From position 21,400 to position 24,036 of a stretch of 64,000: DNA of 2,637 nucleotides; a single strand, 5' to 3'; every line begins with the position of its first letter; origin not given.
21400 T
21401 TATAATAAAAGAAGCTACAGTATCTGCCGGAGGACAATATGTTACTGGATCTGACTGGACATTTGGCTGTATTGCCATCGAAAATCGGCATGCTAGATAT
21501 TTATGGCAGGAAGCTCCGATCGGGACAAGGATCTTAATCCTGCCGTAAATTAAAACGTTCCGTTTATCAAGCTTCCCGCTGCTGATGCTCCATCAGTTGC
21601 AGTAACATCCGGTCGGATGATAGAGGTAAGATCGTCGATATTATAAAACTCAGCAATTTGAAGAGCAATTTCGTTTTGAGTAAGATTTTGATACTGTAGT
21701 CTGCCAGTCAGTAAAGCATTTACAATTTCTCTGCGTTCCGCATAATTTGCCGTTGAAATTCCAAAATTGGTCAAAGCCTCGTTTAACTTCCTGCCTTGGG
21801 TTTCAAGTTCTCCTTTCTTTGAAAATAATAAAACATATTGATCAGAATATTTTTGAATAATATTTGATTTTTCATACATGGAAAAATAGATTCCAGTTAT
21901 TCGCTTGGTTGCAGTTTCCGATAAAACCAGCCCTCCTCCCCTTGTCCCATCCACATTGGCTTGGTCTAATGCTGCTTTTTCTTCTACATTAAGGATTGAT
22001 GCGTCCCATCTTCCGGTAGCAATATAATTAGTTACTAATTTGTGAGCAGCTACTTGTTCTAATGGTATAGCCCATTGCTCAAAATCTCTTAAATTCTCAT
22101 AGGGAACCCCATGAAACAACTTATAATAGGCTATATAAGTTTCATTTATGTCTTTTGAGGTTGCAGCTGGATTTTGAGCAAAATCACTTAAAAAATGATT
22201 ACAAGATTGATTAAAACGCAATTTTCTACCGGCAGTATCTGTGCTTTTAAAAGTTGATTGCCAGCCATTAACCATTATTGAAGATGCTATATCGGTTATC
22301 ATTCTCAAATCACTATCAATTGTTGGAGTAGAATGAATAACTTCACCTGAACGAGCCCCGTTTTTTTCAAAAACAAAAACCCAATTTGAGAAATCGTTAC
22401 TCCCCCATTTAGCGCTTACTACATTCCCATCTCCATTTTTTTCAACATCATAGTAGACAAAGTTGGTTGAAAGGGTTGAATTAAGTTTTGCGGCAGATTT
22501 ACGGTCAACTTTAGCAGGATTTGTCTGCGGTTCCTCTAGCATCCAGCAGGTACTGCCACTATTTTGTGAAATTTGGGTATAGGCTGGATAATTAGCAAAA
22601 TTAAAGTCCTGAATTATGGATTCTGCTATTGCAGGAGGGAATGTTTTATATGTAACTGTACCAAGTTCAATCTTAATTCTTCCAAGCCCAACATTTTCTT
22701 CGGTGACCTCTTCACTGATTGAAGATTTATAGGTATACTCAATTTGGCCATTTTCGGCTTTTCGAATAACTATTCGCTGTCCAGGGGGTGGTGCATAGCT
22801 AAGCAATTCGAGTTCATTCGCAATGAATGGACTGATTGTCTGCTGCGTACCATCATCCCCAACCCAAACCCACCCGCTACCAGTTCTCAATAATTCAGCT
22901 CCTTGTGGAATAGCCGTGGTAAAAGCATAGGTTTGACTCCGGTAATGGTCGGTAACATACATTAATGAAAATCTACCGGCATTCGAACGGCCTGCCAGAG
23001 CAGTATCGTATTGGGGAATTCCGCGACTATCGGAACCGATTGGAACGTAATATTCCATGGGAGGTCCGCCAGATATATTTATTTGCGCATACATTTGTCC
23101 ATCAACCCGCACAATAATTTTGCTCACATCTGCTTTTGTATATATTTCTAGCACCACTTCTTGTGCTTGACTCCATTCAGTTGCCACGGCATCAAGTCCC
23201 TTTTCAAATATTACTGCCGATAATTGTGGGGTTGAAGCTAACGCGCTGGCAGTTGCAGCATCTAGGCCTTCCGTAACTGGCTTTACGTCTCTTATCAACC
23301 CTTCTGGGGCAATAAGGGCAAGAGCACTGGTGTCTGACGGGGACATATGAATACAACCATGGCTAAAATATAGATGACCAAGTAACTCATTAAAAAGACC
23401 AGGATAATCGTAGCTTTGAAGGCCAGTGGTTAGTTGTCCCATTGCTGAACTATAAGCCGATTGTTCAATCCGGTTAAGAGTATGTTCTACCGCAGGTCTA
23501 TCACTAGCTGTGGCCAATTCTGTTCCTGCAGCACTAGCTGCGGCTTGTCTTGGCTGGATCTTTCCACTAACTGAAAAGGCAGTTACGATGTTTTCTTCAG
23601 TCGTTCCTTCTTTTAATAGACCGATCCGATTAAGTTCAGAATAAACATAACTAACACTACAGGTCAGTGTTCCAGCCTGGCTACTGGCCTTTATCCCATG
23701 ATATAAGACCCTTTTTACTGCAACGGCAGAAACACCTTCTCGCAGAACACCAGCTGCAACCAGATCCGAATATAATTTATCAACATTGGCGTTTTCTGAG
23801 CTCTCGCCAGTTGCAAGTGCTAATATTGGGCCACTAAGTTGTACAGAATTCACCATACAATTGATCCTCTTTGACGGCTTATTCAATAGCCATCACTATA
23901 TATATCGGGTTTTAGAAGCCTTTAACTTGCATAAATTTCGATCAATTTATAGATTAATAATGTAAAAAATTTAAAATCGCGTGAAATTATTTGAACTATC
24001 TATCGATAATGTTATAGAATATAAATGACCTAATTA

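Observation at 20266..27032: Six-gene island of signal-peptide-less proteins carrying cell-wall-enzyme-like domains (LDT-like x2, NAGPA-like x2)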

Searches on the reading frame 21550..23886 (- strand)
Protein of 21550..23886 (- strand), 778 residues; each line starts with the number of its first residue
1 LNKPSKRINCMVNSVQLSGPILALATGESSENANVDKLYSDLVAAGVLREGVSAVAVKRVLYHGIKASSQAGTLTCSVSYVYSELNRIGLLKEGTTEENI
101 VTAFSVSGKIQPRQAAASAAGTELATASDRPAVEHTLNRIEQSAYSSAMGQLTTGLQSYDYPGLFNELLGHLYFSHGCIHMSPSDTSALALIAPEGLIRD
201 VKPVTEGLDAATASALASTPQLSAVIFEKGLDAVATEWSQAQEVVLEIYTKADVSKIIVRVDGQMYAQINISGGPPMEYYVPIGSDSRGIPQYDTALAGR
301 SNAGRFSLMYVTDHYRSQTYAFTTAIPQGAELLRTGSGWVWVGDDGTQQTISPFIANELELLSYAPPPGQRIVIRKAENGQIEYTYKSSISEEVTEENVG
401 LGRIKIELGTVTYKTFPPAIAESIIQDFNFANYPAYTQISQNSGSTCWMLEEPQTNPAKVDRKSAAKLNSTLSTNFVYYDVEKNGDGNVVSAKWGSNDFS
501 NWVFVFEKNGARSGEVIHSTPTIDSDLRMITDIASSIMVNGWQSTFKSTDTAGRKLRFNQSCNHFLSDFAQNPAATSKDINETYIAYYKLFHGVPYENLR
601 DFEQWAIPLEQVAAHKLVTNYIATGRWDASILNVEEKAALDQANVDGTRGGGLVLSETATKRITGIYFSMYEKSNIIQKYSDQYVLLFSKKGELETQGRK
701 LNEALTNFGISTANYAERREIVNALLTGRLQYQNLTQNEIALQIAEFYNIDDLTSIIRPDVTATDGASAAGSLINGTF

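Call 3: search_protein_families(library=pfam, proteins=[window:21550-23886:-], max_evalue=1)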
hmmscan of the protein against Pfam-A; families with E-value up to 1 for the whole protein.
window:21550-23886:- (778 aa): 3 families
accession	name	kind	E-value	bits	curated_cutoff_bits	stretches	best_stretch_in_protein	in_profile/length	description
PF03734.19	YkuD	-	0.011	16.7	23.4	1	171-196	116-141/146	L,D-transpeptidase catalytic domain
PF14620.12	YPEB_PepSY1-2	-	0.033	14.7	31.7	1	431-467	87-122/195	YpeB sporulation, PepSY1 and PepSY2 domains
PF20622.4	Big_15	-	0.044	14.1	27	1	249-281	20-50/82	Bacterial Ig domain (Big_16)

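Call 4: search_protein_families(library=ncbifam, proteins=[window:21550-23886:-], max_evalue=1)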
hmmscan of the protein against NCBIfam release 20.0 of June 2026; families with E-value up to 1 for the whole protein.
window:21550-23886:- (778 aa): 0 families

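Call 8: find_encoding_contigs(protein=window:21550-23886:-, flank=10000, max_places=6)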
Protein window:21550-23886:- (778 aa): no gene with exactly this product is on record in the collection.

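Call 12: find_homologous_proteins(query=window:21550-23886:-, max_evalue=0.001)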
Query window:21550-23886:- (778 aa): 1 proteins with E <= 0.001 among 8000 candidates.
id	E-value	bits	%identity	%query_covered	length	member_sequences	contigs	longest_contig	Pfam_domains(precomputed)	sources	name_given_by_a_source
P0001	0.0e+0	1712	100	99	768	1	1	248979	-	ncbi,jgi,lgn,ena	ncbi:MAG: hypothetical protein WC890_01975 [Candidatus Margulisiibacteriota bacterium]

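Call 19: search_protein_families(library=padloc, proteins=[window:21550-23886:-], max_evalue=1)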
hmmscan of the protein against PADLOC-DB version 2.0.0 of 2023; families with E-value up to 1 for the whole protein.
window:21550-23886:- (778 aa): 0 families

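Call 20: search_protein_families(library=phrogs, proteins=[window:21550-23886:-], max_evalue=1)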
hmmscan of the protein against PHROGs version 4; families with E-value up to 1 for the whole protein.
window:21550-23886:- (778 aa): 0 families

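Call 32: search_protein_representatives(protein=window:21550-23886:-)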
Query: 778 residues. Proteins with E-value up to 0.001 (for the whole library): 43; up to 1e-10: 37; up to 1e-30: 14. The best 43 are listed.
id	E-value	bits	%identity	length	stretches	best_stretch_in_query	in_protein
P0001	0.0e+00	1711.8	100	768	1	11-778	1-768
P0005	2.6e-57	211.2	28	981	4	154-360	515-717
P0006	8.6e-55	202.9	33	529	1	229-748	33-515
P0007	1.4e-51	192.3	27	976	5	151-355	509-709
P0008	4.5e-51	190.6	27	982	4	150-345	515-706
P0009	4.6e-48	180.6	48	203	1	6-196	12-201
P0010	1.4e-38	149.3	27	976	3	152-351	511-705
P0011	2.9e-36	141.7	28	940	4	151-352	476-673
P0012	1.5e-35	139.3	29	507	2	153-352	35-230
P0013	1.6e-35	139.2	26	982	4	151-350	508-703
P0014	7.8e-34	133.6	24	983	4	153-362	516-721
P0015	3.2e-33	131.6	26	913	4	154-348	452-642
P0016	2.7e-31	125.2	26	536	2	151-359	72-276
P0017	4.5e-31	124.5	26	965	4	156-355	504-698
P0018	1.4e-30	122.9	35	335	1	440-736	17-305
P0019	8.2e-30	120.3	30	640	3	158-359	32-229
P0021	7.6e-26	107.2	31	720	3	134-344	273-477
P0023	4.9e-25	104.5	28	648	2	126-342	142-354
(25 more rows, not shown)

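Call 34: find_encoding_contigs(protein=P0006, flank=10000, max_places=3)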
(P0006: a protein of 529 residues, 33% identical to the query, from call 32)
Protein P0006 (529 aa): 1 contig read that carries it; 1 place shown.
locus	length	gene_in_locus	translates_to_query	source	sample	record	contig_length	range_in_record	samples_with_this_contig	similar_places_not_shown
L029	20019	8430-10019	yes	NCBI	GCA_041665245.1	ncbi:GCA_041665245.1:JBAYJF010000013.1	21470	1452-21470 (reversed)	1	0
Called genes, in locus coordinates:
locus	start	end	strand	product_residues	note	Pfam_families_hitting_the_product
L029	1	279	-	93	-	PF02547:Queuosine_synth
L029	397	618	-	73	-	PF11146:DUF2905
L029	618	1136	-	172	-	PF03544:TonB_C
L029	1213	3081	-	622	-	PF07715:Plug, PF00593:TonB_dep_Rec_b-barrel, PF14905:OMP_b-brl_3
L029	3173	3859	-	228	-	PF00590:TP_methylase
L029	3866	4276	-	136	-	PF04519:Bactofilin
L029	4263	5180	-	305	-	PF01551:Peptidase_M23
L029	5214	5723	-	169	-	-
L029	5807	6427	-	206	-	PF02660:G3P_acyltransf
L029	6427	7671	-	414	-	PF00696:AA_kinase, PF01842:ACT, PF22468:ACT_9, PF13840:ACT_7, PF22468:ACT_9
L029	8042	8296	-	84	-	-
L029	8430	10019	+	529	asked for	-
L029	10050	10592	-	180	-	-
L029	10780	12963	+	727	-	-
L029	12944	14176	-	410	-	PF03734:YkuD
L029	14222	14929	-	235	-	PF01479:S4, PF00849:PseudoU_synth_2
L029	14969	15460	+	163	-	PF04461:YajQ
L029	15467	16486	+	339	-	PF21016:RlmN_N, PF04055:Radical_SAM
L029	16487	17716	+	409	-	PF00919:UPF0004, PF04055:Radical_SAM, PF18693:TRAM_2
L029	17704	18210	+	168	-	PF01066:CDP-OH_P_transf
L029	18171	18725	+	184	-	PF02464:CinA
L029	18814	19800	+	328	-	PF00154:RecA_N, PF06745:ATPase, PF08423:Rad51, PF21096:RecA_C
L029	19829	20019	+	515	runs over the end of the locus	PF12072:RNase_Y_N, PF00013:KH_1 (faint), PF01966:HD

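Call 35: find_encoding_contigs(protein=P0009, flank=10000, max_places=3)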
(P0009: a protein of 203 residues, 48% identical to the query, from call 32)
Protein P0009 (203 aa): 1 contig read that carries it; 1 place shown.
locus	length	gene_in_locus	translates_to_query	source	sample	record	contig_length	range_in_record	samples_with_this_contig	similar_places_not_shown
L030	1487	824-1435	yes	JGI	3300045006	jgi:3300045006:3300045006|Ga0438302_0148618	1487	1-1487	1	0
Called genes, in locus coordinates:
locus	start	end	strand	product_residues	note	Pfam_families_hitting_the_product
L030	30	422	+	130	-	-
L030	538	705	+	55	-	-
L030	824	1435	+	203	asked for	-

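Call 41: list_cluster_members(proteins=[P0005, P0007, P0008, P0010, P0012, P0019, P0021, P0023, P0006, P0018])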
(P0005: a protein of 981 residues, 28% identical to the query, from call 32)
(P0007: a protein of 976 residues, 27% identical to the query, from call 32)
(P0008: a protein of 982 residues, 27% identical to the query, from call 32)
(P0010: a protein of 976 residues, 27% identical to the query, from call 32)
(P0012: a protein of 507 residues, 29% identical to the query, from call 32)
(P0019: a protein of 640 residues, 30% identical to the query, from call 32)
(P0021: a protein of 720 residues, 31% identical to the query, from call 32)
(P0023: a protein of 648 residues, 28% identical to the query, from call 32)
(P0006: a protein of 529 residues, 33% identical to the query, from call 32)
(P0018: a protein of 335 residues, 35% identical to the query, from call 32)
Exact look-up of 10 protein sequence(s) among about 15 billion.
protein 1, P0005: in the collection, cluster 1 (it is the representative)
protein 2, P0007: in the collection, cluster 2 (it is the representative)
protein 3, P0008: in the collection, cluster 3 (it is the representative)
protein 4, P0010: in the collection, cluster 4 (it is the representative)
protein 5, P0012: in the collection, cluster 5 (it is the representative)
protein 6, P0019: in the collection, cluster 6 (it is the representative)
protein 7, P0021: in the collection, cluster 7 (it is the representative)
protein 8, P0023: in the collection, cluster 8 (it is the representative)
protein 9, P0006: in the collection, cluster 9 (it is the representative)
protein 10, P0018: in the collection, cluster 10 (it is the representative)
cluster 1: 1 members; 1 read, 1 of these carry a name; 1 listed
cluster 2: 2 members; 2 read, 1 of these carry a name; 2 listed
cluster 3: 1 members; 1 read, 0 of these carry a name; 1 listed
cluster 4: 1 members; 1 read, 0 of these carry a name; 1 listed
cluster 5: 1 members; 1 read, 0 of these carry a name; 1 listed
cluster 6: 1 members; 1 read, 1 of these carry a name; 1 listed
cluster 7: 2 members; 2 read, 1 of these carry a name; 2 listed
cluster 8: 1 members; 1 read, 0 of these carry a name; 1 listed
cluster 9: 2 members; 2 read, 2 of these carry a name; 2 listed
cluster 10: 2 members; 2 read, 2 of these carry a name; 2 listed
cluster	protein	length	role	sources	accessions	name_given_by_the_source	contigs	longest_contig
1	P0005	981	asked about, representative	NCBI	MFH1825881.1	MAG: L,D-transpeptidase [bacterium]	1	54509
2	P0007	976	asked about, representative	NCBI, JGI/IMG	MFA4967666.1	MAG: L,D-transpeptidase [Candidatus Margulisiibacteriota bacterium]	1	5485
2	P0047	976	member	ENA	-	-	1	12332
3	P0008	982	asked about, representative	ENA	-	-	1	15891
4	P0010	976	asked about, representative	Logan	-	-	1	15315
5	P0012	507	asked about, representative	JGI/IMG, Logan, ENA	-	-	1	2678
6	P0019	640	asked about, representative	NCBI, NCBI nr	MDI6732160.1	MAG: hypothetical protein QME05_06330, partial [Candidatus Margulisbacteria bacterium] | hypothetical protein [Candidatus Margulisiibacteriota bacterium]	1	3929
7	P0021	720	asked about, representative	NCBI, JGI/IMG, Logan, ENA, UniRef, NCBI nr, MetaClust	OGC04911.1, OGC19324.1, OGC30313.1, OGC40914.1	hypothetical protein A2276_03025 [candidate division WOR-1 bacterium RIFOXYA12_FULL_43_27] | YkuD domain-containing protein n=1 Tax=candidate division WOR-1 bacterium ... | MAG: hypothetical protein A2276_03025 [candidate division WOR-1 bacterium ...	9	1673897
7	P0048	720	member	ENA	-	-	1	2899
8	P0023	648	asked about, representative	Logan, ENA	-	-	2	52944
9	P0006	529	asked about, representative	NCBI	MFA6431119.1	MAG: hypothetical protein WCV91_01895 [Candidatus Margulisiibacteriota bacterium]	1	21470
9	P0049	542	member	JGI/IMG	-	hypothetical protein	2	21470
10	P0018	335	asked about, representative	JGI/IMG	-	hypothetical protein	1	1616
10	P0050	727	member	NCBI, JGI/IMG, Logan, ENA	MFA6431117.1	MAG: hypothetical protein WCV91_01885 [Candidatus Margulisiibacteriota bacterium]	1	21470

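Call 53: search_protein_families(library=pfam, alignment_id=A1, max_evalue=0.01)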
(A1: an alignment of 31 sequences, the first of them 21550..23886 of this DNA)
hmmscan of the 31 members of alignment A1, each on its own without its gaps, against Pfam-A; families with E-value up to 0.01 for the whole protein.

A. member 1, window:21550-23886:- (778 aa): 0 families

B. families by the number of members that match (of 31 scanned): 1 family
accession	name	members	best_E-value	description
PF03734.19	YkuD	15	9.2e-09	L,D-transpeptidase catalytic domain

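Call 54: search_protein_families(library=pfam, proteins=[L029:12944-14176:-, L029:10050-10592:-, P0005, P0007], max_evalue=0.1)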
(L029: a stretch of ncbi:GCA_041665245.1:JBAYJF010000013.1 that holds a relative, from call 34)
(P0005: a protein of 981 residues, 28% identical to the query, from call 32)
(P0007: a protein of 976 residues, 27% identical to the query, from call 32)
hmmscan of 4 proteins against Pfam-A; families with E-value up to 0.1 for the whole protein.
L029:12944-14176:- (410 aa): 1 family
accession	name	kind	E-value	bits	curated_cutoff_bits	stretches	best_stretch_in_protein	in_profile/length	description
PF03734.19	YkuD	-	1.6e-10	42.1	23.4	1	232-401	32-146/146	L,D-transpeptidase catalytic domain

L029:10050-10592:- (180 aa): 0 families

P0005 (981 aa): 1 family
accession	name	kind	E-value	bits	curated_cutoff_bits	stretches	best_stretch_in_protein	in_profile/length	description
PF03734.19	YkuD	-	0.00028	21.9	23.4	0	534-562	118-146/146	L,D-transpeptidase catalytic domain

P0007 (976 aa): 1 family
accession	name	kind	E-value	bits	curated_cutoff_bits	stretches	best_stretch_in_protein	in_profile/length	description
PF03734.19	YkuD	-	2.6e-12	48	23.4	1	528-559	115-146/146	L,D-transpeptidase catalytic domain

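Call 57: search_solved_structures(query=A1, max_evalue=1, show_alignments=2)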
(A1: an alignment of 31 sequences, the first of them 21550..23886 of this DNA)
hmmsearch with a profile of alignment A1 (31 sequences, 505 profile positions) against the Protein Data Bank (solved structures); distinct sequences matched with E-value up to 1: 23.
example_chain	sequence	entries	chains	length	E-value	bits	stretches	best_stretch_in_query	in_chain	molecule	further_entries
7a11_A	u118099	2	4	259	0.071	15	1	57-88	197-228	L,D-transpeptidase 2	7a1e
7a1c_A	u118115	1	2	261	0.071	15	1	57-88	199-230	L,D-transpeptidase 2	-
4huc_A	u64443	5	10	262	0.072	14.9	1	57-88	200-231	PROBABLE CONSERVED LIPOPROTEIN LPPS | L,D-transpeptidase 2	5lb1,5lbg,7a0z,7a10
3vyo_A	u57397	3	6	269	0.075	14.9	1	57-88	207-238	Probable conserved lipoprotein LPPS | L,D-transpeptidase 2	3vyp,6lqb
6iyv_B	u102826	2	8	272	0.076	14.9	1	57-88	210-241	L,D-transpeptidase 2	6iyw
4gsq_A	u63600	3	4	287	0.082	14.8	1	57-88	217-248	Probable conserved lipoprotein LPPS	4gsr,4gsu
3tur_A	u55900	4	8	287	0.082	14.8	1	57-88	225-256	Mycobacteria Tuberculosis LD-transpeptidase type 2 | LD-transpeptidase type 2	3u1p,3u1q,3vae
8j65_A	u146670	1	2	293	0.084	14.7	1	57-88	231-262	L,D-transpeptidase 2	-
4qtf_A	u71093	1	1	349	0.11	14.4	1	57-88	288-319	L,d-transpeptidase LdtB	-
5dvp_A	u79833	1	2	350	0.11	14.4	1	57-88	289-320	L,D-transpeptidase 2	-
5d7h_A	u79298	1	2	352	0.11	14.3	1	57-88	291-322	L,D-transpeptidase 2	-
4qr7_A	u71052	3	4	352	0.11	14.3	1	57-88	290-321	L,d-transpeptidase LdtB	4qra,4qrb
6boi_A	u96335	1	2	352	0.11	14.3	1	57-88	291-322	Putative conserved lipoprotein LppS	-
5dc2_A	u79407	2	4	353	0.11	14.3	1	57-88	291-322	L,D-transpeptidase 2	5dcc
8a1j_A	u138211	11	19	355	0.11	14.3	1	57-88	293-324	L,D-transpeptidase 2 | Transpeptidase,Lipoprotein LppS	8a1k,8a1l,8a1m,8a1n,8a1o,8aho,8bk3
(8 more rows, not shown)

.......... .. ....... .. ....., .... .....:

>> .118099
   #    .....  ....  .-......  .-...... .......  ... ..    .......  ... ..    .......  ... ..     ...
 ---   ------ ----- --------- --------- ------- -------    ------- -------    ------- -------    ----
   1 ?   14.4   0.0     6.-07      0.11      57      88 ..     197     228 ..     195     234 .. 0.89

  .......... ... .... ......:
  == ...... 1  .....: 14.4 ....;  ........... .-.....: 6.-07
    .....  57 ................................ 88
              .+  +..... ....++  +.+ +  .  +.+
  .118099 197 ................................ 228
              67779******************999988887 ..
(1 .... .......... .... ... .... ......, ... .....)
